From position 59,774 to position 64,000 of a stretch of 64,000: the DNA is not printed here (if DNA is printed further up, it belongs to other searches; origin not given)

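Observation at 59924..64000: Giant surface lipoprotein with at least three tandem beta-helix modules after SusD, missed by the ORF track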

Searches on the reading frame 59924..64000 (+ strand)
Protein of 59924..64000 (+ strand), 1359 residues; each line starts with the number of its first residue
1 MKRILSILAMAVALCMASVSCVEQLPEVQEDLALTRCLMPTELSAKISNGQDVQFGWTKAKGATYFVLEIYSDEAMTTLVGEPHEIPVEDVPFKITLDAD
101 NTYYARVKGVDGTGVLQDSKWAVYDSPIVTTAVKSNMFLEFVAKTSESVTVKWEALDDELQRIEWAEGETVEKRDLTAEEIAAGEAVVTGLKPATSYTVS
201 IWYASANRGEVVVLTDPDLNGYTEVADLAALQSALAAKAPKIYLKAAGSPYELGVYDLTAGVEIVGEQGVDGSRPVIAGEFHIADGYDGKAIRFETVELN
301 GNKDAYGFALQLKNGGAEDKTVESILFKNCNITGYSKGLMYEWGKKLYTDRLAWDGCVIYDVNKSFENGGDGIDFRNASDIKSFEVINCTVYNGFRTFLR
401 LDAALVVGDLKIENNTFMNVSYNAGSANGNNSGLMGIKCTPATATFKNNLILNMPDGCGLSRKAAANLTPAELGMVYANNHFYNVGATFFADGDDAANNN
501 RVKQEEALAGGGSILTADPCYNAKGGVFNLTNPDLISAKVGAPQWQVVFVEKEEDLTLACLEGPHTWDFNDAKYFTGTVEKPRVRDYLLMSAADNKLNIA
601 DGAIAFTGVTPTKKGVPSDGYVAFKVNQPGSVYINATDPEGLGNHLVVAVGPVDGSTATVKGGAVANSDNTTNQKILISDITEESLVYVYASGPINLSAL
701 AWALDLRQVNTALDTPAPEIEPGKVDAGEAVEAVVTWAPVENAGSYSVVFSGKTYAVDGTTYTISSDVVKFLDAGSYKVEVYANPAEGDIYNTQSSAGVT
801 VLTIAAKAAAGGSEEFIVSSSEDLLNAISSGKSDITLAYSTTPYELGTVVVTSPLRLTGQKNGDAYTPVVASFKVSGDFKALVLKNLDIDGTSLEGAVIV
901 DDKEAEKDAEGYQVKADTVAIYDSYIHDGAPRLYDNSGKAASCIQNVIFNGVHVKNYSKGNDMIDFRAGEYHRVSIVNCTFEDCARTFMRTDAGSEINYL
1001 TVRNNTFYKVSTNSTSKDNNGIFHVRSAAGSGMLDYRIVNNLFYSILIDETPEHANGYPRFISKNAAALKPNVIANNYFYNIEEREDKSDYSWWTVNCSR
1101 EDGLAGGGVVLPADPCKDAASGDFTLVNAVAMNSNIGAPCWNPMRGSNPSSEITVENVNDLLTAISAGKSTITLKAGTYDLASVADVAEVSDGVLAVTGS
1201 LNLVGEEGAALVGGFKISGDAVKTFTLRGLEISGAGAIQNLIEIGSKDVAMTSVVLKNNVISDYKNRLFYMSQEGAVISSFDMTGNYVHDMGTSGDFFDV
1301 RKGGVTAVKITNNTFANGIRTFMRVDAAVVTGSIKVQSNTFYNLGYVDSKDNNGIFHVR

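Call 3: search_protein_families(library=pfam, proteins=[window:59924-64000:+], max_evalue=0.1)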
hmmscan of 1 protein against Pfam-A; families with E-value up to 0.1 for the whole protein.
window:59924-64000:+ (1359 aa): 4 families
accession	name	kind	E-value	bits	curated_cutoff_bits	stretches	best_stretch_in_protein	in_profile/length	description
PF16318.11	DUF4957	-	1.3e-25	90.3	30.8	3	259-393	13-141/142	Domain of unknown function (DUF4957)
PF17161.10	DUF5123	-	2e-12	48.7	35.1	2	411-545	2-113/113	Domain of unknown function (DUF5123)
PF00041.27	fn3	-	1.3e-06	29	25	1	139-202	6-67/84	Fibronectin type III domain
PF16656.11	Pur_ac_phosph_N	-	0.04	14.9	30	0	137-205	4-82/93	Purple acid Phosphatase, N-terminal domain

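Call 9: find_homologous_proteins(query=window:59924-64000:+, max_evalue=1e-10)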
Query window:59924-64000:+ (1359 aa): 182 proteins with E <= 1e-10 among 8000 candidates; the best 120 are listed.
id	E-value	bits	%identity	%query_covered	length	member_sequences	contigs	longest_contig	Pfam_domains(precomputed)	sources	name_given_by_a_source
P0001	0.0e+0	3335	100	100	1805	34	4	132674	PF16318.12,PF00041.28,PF17161.11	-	-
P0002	0.0e+0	2930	85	100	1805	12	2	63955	PF16318.12,PF00041.28,PF17161.11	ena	-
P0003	0.0e+0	2892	86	98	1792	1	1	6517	PF16318.12,PF00041.28,PF17161.11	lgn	-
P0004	0.0e+0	2843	84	99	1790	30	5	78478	PF16318.12,PF00041.28,PF17161.11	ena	-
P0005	0.0e+0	2841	83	99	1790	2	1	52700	PF16318.12,PF00041.28,PF17161.11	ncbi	-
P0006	0.0e+0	2833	83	99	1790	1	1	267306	PF16318.12,PF00041.28,PF17161.11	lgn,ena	-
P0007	0.0e+0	2832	83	99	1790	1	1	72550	PF16318.12,PF00041.28,PF17161.11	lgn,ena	-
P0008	0.0e+0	2831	83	99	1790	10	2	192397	PF16318.12,PF00041.28,PF17161.11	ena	-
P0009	0.0e+0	2829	83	99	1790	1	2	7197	PF16318.12,PF00041.28,PF17161.11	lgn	-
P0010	0.0e+0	2827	83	99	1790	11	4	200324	PF16318.12,PF00041.28,PF17161.11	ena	-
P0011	0.0e+0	2825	83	99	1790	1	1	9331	PF16318.12,PF00041.28,PF17161.11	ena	-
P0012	0.0e+0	2825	83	99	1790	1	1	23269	PF16318.12,PF00041.28,PF17161.11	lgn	-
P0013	0.0e+0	2817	83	100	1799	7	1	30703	PF16318.12,PF00041.28,PF17161.11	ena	-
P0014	0.0e+0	2805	82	99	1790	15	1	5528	PF16318.12,PF00041.28,PF17161.11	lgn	-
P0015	0.0e+0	2802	82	100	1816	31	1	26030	PF16318.12,PF00041.28,PF17161.11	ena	-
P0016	0.0e+0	2797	82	99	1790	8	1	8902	PF16318.12,PF00041.28,PF17161.11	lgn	-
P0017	0.0e+0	2795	82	100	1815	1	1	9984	PF16318.12,PF00041.28,PF17161.11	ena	-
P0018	0.0e+0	2780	81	100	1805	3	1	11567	PF16318.12,PF00041.28,PF17161.11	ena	-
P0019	0.0e+0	2773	81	100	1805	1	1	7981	PF16318.12,PF00041.28,PF17161.11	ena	-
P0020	0.0e+0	2763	80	100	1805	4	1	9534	PF16318.12,PF00041.28,PF17161.11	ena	-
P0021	0.0e+0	2759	80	100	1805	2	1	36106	PF16318.12,PF00041.28,PF17161.11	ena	-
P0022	0.0e+0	2750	80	100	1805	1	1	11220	PF16318.12,PF00041.28,PF17161.11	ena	-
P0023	0.0e+0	2750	80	100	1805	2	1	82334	PF16318.12,PF00041.28,PF17161.11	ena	-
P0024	0.0e+0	2745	80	100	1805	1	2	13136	PF16318.12,PF00041.28,PF17161.11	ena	-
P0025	0.0e+0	2745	80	100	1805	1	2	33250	PF16318.12,PF00041.28,PF17161.11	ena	-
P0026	0.0e+0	2740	80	100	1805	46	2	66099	PF16318.12,PF00041.28,PF17161.11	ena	-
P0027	0.0e+0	2736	79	99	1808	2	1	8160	PF16318.12,PF00041.28,PF17161.11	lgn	-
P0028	0.0e+0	2717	80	98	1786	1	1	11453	PF16318.12,PF00041.28,PF17161.11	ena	-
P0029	0.0e+0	2716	79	100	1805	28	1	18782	PF16318.12,PF00041.28,PF17161.11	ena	-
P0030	0.0e+0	2693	78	100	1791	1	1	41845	PF16318.12,PF00041.28,PF17161.11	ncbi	-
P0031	0.0e+0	2663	78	100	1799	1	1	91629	PF16318.12,PF00041.28,PF17161.11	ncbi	-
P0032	0.0e+0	2656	78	100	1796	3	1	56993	PF16318.12,PF00041.28,PF17161.11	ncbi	-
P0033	0.0e+0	2643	77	100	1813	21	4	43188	PF16318.12,PF00041.28,PF17161.11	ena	-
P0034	0.0e+0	2619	76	100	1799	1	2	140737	PF16318.12,PF00041.28,PF17161.11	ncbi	-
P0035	0.0e+0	2584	77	97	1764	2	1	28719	PF16318.12,PF00041.28,PF17161.11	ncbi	-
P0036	0.0e+0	2582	76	99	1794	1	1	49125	PF16318.12,PF00041.28,PF17161.11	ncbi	-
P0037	0.0e+0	2580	75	100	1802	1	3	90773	PF16318.12,PF00041.28,PF17161.11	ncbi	-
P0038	0.0e+0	2579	75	100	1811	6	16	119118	PF16318.12,PF00041.28,PF17161.11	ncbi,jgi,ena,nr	ncbi:MAG: DUF4957 domain-containing protein [Bacteroidales bacterium]|nr:DUF4957 domain-containing p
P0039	0.0e+0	2552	76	100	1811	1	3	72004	PF16318.12,PF00041.28,PF17161.11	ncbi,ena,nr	ncbi:MAG: DUF5123 domain-containing protein [Bacteroidales bacterium]|nr:DUF5123 domain-containing p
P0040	0.0e+0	2532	75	100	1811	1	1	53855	PF16318.12,PF00041.28,PF17161.11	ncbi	-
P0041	0.0e+0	2517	75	99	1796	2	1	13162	PF16318.12,PF00041.28,PF17161.11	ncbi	-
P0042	0.0e+0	2477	72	99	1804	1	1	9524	PF16318.12,PF00041.28,PF17161.11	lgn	-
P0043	0.0e+0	2232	65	100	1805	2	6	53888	PF16318.12,PF00041.28,PF17161.11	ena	-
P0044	0.0e+0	2187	64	100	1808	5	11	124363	PF16318.12,PF00041.28,PF17161.11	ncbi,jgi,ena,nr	ncbi:MAG: DUF4957 domain-containing protein [Bacteroidales bacterium]|nr:DUF4957 domain-containing p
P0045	0.0e+0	2073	63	99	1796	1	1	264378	PF16318.12,PF00041.28,PF17161.11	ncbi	-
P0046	0.0e+0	2056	60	100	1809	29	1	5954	PF16318.12,PF00041.28,PF17161.11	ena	-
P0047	0.0e+0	2031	60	99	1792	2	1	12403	PF16318.12,PF00041.28,PF17161.11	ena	-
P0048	0.0e+0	1963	59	100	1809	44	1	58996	PF16318.12,PF00041.28,PF17161.11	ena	-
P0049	0.0e+0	1892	57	100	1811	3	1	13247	PF16318.12,PF00041.28,PF17161.11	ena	-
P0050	0.0e+0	1864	56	100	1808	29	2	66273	PF00041.28,PF17161.11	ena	-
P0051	0.0e+0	1836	55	100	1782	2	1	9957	PF16318.12,PF00041.28,PF17161.11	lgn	-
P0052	0.0e+0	1802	54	100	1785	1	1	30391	PF16318.12,PF00041.28,PF17161.11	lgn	-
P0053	0.0e+0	1800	54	100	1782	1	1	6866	PF16318.12,PF00041.28,PF17161.11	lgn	-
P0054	0.0e+0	1775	53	100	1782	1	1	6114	PF16318.12,PF00041.28,PF17161.11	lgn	-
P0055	0.0e+0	1715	57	99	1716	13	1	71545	PF16318.12,PF00041.28,PF17161.11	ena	-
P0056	0.0e+0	1711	57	99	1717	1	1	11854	PF16318.12,PF00041.28,PF17161.11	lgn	-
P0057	0.0e+0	1695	57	99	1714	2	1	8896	PF16318.12,PF00041.28,PF17161.11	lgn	-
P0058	0.0e+0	1672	50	100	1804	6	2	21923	PF16318.12,PF00041.28,PF17161.11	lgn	-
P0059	0.0e+0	1633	50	100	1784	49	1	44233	PF16318.12,PF00041.28,PF17161.11,PF16656.12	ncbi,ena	-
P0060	0.0e+0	1624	50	100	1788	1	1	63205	PF16318.12,PF00041.28,PF17161.11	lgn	-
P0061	0.0e+0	1609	51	100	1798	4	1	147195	PF16318.12,PF00041.28,PF17161.11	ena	-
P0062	0.0e+0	1595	49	100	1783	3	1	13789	PF16318.12,PF00041.28,PF17161.11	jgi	-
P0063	0.0e+0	1591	50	100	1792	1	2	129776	PF16318.12,PF00041.28,PF17161.11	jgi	-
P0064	0.0e+0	1590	50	100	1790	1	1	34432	PF16318.12,PF00041.28,PF17161.11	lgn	-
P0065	0.0e+0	1583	49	100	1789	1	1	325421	PF16318.12,PF00041.28,PF17161.11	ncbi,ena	-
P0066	0.0e+0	1573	49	100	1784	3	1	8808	PF16318.12,PF00041.28,PF17161.11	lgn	-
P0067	0.0e+0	1570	50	99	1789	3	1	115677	PF16318.12,PF17161.11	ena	-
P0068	0.0e+0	1562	48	100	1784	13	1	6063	PF16318.12,PF00041.28,PF17161.11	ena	-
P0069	0.0e+0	1541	49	100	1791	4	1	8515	PF16318.12,PF17161.11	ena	-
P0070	0.0e+0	1517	48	100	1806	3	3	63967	PF16318.12,PF00041.28,PF17161.11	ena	-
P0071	0.0e+0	1470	48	99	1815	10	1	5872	PF16318.12,PF00041.28,PF17161.11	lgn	-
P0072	0.0e+0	1470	48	100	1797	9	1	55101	PF16318.12,PF00041.28,PF17161.11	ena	-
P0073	0.0e+0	1468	47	100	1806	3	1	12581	PF16318.12,PF17161.11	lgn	-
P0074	0.0e+0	1465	47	100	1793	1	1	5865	PF16318.12,PF00041.28,PF17161.11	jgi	-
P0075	0.0e+0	1462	47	99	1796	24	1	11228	PF16318.12,PF00041.28,PF17161.11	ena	-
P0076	0.0e+0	1460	49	99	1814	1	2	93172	PF16318.12,PF00041.28,PF17161.11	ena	-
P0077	0.0e+0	1452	47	100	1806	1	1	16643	PF16318.12,PF00041.28,PF17161.11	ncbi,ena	-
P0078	0.0e+0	1445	47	100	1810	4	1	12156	PF16318.12,PF17161.11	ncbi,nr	ncbi:MAG: DUF4957 domain-containing protein [Bacteroidales bacterium]|nr:DUF4957 domain-containing p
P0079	0.0e+0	1440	47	100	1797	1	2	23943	PF16318.12,PF00041.28,PF17161.11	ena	-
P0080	0.0e+0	1436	48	100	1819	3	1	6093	PF16318.12,PF00041.28,PF17161.11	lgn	-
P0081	0.0e+0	1425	47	99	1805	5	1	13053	PF16318.12,PF00041.28,PF17161.11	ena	-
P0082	0.0e+0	1425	47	100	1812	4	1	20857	PF16318.12,PF00041.28,PF17161.11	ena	-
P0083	0.0e+0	1422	47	100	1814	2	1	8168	PF16318.12,PF00041.28,PF17161.11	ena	-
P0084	0.0e+0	1421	46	100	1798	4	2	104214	PF16318.12,PF00041.28,PF17161.11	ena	-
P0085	0.0e+0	1406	47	99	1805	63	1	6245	PF16318.12,PF00041.28,PF17161.11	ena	-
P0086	0.0e+0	1394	46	99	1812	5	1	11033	PF16318.12,PF00041.28,PF17161.11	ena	-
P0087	0.0e+0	1389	45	99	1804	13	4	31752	PF16318.12,PF00041.28,PF17161.11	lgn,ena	-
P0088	0.0e+0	1379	45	100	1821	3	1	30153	PF16318.12,PF00041.28,PF17161.11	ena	-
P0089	0.0e+0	1379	46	100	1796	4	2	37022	PF16318.12,PF00041.28,PF17161.11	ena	-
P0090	0.0e+0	1379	48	99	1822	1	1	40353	PF16318.12,PF00041.28,PF17161.11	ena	-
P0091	0.0e+0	1295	46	99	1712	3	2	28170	PF16318.12,PF00041.28,PF17161.11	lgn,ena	-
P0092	0.0e+0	1262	46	98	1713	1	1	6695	PF16318.12,PF00041.28,PF17161.11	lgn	-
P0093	0.0e+0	1256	45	99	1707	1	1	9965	PF16318.12,PF00041.28,PF17161.11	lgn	-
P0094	0.0e+0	1226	44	100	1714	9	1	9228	PF16318.12,PF00041.28,PF17161.11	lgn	-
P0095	0.0e+0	1210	44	99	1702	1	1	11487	PF16318.12,PF00041.28,PF17161.11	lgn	-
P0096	0.0e+0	1129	40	99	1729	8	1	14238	PF16318.12,PF00041.28,PF17161.11,PF16656.12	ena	-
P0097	0.0e+0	1091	38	100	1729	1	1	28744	PF16318.12,PF00041.28,PF17161.11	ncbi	ncbi:MAG: DUF5123 domain-containing protein [Candidatus Cryptobacteroides sp.]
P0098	0.0e+0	1074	40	100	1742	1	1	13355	PF16318.12,PF00041.28,PF17161.11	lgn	-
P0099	0.0e+0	1070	40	100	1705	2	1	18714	PF16318.12,PF00041.28,PF17161.11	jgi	-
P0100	0.0e+0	1065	40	100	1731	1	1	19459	PF16318.12,PF00041.28,PF17161.11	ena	-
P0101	0.0e+0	1064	40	100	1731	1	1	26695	PF16318.12,PF00041.28,PF17161.11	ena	-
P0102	0.0e+0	1062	40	100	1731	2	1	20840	PF16318.12,PF00041.28,PF17161.11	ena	-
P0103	0.0e+0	1060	40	100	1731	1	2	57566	PF16318.12,PF00041.28,PF17161.11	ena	-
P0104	0.0e+0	1053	39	98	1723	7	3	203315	PF16318.12,PF00041.28,PF17161.11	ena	-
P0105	0.0e+0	1051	39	100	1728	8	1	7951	PF16318.12,PF00041.28,PF17161.11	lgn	-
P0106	0.0e+0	1049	40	99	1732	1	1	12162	PF16318.12,PF00041.28,PF17161.11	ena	-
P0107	0.0e+0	1049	40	100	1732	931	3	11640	PF16318.12,PF00041.28,PF17161.11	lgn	-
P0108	0.0e+0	1038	39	100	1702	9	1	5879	PF16318.12,PF00041.28,PF17161.11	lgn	-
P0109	0.0e+0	1029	39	100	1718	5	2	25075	PF16318.12,PF00041.28,PF17161.11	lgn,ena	-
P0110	0.0e+0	1028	39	100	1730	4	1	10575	PF16318.12,PF00041.28,PF17161.11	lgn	-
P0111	0.0e+0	1021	39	100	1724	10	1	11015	PF16318.12,PF00041.28,PF17161.11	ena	-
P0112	0.0e+0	1015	47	83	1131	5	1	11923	PF00041.28,PF17161.11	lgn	-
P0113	2.4e-298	1011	39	99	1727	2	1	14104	PF16318.12,PF00041.28,PF17161.11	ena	-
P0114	3.5e-298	1010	38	99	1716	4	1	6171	PF16318.12,PF00041.28,PF17161.11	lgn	-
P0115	8.1e-298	1009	38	100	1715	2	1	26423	PF16318.12,PF00041.28,PF17161.11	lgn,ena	-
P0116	1.5e-297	1008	38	99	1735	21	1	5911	PF16318.12,PF00041.28,PF17161.11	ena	-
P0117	3.6e-297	1007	38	99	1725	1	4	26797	PF16318.12,PF00041.28,PF17161.11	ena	-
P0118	3.7e-295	1000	38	100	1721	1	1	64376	PF16318.12,PF00041.28,PF17161.11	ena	-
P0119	2.1e-293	994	38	99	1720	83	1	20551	PF16318.12,PF00041.28,PF17161.11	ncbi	-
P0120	8.9e-292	989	39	100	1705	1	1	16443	PF16318.12,PF00041.28,PF17161.11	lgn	-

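Call 12: search_protein_families(library=pfam, proteins=[P0001], max_evalue=0.1)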
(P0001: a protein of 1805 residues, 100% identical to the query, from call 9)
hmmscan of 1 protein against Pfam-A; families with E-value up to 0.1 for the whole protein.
P0001 (1805 aa): 3 families
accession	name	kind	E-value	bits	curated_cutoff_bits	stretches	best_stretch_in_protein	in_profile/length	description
PF16318.11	DUF4957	-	9.5e-40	136.2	30.8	4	1544-1644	35-140/142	Domain of unknown function (DUF4957)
PF17161.10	DUF5123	-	1.7e-31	110.1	35.1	4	1334-1471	1-113/113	Domain of unknown function (DUF5123)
PF00041.27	fn3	-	3.2e-06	27.7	25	1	139-202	6-67/84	Fibronectin type III domain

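Call 13: search_solved_structures(query=P0001, max_evalue=1, show_alignments=2)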
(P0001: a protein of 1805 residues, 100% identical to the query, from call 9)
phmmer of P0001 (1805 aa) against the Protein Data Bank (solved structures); distinct sequences matched with E-value up to 1: 30.
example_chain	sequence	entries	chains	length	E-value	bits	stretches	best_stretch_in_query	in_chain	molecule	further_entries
5nkq_E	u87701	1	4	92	0.0033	17.7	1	139-203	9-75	Monobody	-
2ck2_A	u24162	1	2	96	0.017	15.2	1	139-217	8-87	HUMAN FIBRONECTIN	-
1fna_A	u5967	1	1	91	0.027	14.6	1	139-218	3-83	FIBRONECTIN CELL-ADHESION MODULE TYPE III-10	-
6xay_A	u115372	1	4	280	0.035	14.3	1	139-226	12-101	Fibronectin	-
1ttf_A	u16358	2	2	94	0.039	14.1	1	139-216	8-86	FIBRONECTIN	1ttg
4mmx_C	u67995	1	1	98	0.042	14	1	139-217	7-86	Fibronectin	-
4njm_A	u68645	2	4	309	0.076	13.1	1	125-221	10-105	D-3-phosphoglycerate dehydrogenase, putative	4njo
4nfy_A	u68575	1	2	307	0.08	13.1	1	125-221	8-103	D-3-phosphoglycerate dehydrogenase, putative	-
9f01_E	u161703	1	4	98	0.11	12.6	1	138-212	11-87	nanobody DAM21.3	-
6zz8_G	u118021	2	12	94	0.12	12.5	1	138-206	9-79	Protein B | MB_CRS6-15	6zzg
9p6s_C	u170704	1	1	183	0.13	12.3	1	138-215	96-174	Fibronectin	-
6naj_C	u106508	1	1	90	0.17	12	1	139-209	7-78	Fibronectin, HR10 variant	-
4mmz_C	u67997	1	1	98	0.18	11.9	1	139-210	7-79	Fibronectin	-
4mmy_C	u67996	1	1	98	0.21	11.7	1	139-209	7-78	Fibronectin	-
7tvj_B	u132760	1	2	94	0.26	11.4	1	138-202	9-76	Mb(SHP2PTP_13)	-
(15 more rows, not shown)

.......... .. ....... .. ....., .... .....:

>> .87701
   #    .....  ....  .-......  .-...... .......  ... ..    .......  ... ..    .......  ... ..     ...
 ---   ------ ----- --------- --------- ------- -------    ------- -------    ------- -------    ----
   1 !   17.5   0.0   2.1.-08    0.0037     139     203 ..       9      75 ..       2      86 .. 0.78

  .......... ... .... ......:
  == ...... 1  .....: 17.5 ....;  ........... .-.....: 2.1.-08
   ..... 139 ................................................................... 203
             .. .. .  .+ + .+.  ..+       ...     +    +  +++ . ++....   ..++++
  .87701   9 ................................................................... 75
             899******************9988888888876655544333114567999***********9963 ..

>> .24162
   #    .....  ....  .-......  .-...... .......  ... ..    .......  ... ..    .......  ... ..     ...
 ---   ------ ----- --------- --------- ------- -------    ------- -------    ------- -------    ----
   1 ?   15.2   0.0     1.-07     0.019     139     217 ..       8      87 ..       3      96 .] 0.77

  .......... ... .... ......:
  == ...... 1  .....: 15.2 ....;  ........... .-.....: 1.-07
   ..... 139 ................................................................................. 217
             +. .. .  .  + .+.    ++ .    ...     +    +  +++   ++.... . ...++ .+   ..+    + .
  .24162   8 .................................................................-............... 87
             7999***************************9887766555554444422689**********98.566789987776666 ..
